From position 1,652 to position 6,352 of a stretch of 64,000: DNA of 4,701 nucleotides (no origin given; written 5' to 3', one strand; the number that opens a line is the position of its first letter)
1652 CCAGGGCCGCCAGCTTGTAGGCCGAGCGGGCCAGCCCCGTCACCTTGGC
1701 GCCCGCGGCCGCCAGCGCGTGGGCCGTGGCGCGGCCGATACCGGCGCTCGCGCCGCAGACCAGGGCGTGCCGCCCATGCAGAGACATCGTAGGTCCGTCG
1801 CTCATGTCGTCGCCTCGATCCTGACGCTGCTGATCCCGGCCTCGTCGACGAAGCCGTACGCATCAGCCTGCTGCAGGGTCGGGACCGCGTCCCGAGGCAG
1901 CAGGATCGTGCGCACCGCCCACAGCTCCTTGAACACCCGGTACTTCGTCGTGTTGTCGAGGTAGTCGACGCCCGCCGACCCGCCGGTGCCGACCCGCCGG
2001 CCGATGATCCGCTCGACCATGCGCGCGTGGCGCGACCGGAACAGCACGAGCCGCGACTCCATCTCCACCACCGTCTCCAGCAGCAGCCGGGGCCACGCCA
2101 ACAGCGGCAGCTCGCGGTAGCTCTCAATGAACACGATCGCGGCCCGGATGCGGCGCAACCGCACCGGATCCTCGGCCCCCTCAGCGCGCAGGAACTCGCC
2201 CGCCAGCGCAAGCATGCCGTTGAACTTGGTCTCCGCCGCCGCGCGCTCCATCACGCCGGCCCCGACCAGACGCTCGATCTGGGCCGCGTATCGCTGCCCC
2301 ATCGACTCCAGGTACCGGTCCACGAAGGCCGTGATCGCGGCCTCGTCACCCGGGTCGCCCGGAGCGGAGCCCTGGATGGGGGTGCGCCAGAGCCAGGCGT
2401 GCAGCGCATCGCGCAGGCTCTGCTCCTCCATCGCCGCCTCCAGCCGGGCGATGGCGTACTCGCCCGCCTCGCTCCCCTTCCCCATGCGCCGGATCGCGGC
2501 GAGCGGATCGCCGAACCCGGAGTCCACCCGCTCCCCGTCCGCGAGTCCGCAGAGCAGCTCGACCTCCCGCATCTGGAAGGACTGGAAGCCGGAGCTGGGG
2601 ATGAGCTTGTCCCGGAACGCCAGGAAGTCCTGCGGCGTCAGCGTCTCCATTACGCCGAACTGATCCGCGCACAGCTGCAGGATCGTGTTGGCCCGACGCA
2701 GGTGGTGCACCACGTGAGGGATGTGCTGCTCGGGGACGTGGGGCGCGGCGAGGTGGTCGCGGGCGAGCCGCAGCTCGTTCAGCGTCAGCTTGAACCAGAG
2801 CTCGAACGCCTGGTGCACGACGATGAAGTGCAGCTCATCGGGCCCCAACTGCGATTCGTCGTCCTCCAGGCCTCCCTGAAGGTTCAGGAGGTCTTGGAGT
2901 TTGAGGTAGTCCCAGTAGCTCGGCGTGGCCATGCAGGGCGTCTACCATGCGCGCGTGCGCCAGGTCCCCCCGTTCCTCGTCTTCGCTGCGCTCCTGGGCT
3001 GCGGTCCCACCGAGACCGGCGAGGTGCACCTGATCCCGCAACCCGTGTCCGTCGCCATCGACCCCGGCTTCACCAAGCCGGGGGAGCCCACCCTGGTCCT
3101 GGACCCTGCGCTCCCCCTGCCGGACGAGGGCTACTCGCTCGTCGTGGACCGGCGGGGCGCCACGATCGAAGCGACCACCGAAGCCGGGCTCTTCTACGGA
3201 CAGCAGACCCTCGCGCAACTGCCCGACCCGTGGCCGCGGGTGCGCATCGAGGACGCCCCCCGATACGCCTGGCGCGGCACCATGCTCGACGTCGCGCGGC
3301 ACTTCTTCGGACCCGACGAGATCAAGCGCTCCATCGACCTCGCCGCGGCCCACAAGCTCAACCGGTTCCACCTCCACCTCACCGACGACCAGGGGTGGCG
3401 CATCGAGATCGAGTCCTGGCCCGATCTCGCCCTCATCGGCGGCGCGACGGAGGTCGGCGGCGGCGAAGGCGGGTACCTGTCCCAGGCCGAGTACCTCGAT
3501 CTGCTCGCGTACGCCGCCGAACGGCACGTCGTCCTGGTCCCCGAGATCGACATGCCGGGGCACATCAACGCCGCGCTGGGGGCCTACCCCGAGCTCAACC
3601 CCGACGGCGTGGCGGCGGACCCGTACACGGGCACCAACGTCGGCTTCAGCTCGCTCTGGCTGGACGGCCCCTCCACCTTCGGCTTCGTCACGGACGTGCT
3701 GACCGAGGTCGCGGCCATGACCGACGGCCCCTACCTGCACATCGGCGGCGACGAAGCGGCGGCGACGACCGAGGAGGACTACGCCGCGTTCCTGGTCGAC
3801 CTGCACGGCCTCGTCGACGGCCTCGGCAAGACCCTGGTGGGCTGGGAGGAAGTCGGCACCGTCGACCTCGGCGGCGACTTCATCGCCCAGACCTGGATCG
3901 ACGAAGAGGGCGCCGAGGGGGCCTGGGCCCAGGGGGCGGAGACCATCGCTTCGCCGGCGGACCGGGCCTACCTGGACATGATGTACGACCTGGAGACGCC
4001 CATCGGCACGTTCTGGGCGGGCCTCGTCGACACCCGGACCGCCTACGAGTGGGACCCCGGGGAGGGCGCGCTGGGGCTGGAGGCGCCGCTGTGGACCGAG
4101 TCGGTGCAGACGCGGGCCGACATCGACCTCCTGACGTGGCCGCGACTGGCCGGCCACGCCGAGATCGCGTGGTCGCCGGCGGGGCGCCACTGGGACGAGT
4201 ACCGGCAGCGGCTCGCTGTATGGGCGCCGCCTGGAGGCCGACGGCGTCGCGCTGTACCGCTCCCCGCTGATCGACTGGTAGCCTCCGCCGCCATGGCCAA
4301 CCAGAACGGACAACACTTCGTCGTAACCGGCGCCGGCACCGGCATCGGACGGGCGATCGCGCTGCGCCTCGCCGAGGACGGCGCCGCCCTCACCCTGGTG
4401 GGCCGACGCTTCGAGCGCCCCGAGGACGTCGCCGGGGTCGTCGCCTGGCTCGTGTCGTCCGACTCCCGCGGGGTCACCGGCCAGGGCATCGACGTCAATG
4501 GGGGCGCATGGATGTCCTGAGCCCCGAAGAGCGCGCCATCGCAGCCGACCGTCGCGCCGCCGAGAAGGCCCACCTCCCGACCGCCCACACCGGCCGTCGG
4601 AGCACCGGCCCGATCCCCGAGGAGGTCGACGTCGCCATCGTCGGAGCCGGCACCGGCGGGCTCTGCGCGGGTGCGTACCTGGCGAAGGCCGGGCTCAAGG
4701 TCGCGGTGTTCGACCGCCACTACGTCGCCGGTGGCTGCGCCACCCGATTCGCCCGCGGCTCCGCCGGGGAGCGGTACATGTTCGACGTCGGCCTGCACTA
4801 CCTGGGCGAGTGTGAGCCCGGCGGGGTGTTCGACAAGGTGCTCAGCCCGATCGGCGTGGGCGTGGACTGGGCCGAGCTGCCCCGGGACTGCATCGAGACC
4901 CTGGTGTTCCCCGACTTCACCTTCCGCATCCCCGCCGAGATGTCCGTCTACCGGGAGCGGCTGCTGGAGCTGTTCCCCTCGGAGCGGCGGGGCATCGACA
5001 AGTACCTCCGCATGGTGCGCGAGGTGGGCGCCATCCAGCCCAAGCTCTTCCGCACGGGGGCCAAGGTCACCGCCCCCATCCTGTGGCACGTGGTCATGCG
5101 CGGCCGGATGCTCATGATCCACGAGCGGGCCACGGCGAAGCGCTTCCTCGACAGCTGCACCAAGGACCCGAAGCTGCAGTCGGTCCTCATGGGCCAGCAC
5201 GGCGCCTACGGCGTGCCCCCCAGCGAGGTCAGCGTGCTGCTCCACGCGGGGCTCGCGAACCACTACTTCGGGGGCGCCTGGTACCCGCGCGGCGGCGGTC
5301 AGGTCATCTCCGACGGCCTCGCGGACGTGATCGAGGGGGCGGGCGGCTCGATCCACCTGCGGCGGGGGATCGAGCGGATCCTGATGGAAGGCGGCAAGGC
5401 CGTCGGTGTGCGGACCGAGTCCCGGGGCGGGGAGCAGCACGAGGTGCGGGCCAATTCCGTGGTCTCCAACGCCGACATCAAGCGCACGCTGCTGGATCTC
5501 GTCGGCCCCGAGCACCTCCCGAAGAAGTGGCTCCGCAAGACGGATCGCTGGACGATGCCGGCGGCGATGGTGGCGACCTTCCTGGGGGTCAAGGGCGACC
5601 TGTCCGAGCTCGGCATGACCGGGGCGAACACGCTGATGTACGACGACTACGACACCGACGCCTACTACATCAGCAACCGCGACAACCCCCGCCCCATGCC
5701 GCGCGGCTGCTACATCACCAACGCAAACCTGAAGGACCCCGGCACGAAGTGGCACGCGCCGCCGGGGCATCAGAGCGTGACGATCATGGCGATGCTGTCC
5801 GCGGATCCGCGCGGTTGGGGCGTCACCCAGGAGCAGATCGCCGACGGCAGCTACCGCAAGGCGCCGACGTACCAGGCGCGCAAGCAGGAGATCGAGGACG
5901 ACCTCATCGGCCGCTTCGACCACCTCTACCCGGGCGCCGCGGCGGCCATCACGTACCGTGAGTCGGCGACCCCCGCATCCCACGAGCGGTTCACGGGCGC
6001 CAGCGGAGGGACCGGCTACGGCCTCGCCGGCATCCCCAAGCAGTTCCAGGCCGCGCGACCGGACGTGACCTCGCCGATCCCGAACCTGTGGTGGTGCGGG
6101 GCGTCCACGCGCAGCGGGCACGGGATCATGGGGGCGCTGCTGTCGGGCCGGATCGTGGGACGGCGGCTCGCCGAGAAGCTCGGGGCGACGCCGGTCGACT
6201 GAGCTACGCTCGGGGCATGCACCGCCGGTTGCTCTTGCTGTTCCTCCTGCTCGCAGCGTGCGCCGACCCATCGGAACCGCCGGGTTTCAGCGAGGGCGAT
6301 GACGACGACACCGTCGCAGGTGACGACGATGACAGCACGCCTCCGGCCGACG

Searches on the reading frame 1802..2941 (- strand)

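Call 18: search_protein_families(library=pfam, proteins=[window:1802-2941:-], max_evalue=0.001)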
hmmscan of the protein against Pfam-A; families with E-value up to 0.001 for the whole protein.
window:1802-2941:- (379 aa): 1 family
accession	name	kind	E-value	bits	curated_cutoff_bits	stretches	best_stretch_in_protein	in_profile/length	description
PF03301.18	Trp_dioxygenase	-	3.6e-51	175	34.9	1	7-347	15-346/346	Tryptophan 2,3-dioxygenase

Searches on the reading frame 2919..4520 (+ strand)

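Call 18: search_protein_families(library=pfam, proteins=[window:2919-4520:+], max_evalue=0.001)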
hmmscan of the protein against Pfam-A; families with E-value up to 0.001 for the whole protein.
window:2919-4520:+ (533 aa): 4 families
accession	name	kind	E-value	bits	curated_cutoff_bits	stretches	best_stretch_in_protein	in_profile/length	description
PF00728.28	Glyco_hydro_20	-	4.4e-73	247.1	22.3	1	116-420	1-347/348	Glycosyl hydrolase family 20, catalytic domain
PF02838.20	Glyco_hydro_20b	-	3.4e-11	44.4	26.1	1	58-112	62-123/124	Glycosyl hydrolase family 20, domain 2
PF13561.12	adh_short_C2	-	1.2e-07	32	27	1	496-529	201-234/236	Enoyl-(Acyl carrier protein) reductase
PF00106.31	adh_short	-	1.6e-06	28.2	26.6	1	466-505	2-41/195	short chain dehydrogenase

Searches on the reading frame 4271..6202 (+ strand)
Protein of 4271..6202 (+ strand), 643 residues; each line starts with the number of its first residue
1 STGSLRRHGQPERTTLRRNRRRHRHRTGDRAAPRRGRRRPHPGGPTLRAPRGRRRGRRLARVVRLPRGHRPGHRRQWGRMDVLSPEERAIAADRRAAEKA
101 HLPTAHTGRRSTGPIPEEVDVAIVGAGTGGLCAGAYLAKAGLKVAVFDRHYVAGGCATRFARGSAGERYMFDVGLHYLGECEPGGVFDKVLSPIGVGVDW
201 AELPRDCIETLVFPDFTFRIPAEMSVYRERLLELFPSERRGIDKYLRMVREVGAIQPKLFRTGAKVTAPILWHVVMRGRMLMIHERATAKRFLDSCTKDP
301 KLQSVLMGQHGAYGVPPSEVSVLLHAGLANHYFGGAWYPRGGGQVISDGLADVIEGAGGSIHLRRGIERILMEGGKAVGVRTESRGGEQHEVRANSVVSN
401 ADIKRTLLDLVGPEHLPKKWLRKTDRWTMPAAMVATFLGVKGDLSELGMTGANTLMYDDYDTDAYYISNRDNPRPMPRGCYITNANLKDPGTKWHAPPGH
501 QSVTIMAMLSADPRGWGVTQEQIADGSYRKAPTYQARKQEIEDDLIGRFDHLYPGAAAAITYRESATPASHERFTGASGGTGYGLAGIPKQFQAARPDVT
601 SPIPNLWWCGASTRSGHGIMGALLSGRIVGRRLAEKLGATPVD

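Call 18: search_protein_families(library=pfam, proteins=[window:4271-6202:+], max_evalue=0.001)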
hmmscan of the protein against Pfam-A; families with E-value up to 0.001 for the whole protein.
window:4271-6202:+ (643 aa): 8 families
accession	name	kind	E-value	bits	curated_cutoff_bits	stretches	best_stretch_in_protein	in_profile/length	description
PF13450.12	NAD_binding_8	-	1e-11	45.3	21.9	1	123-180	1-54/68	NAD(P)-binding Rossmann-like domain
PF01593.30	Amino_oxidase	-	1.3e-09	38.3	19.8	1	311-631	168-440/443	Flavin containing amine oxidoreductase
PF01266.30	DAO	-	4.6e-09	36.7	27.9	1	120-401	1-202/353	FAD dependent oxidoreductase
PF12831.13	FAD_oxidored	-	1e-07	32.1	27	1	120-164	1-45/416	FAD dependent oxidoreductase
PF01946.23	Thi4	-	1.7e-07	31.1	26.2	1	118-157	17-57/235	Thi4 family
PF00890.30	FAD_binding_2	-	6.4e-07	29.3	20.4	1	120-164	1-44/414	FAD binding domain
PF01494.25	FAD_binding_3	-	0.00011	22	22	1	118-150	1-33/349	FAD binding domain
PF07992.20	Pyr_redox_2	-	0.00035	20.5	26.1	1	120-158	2-42/291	Pyridine nucleotide-disulphide oxidoreductase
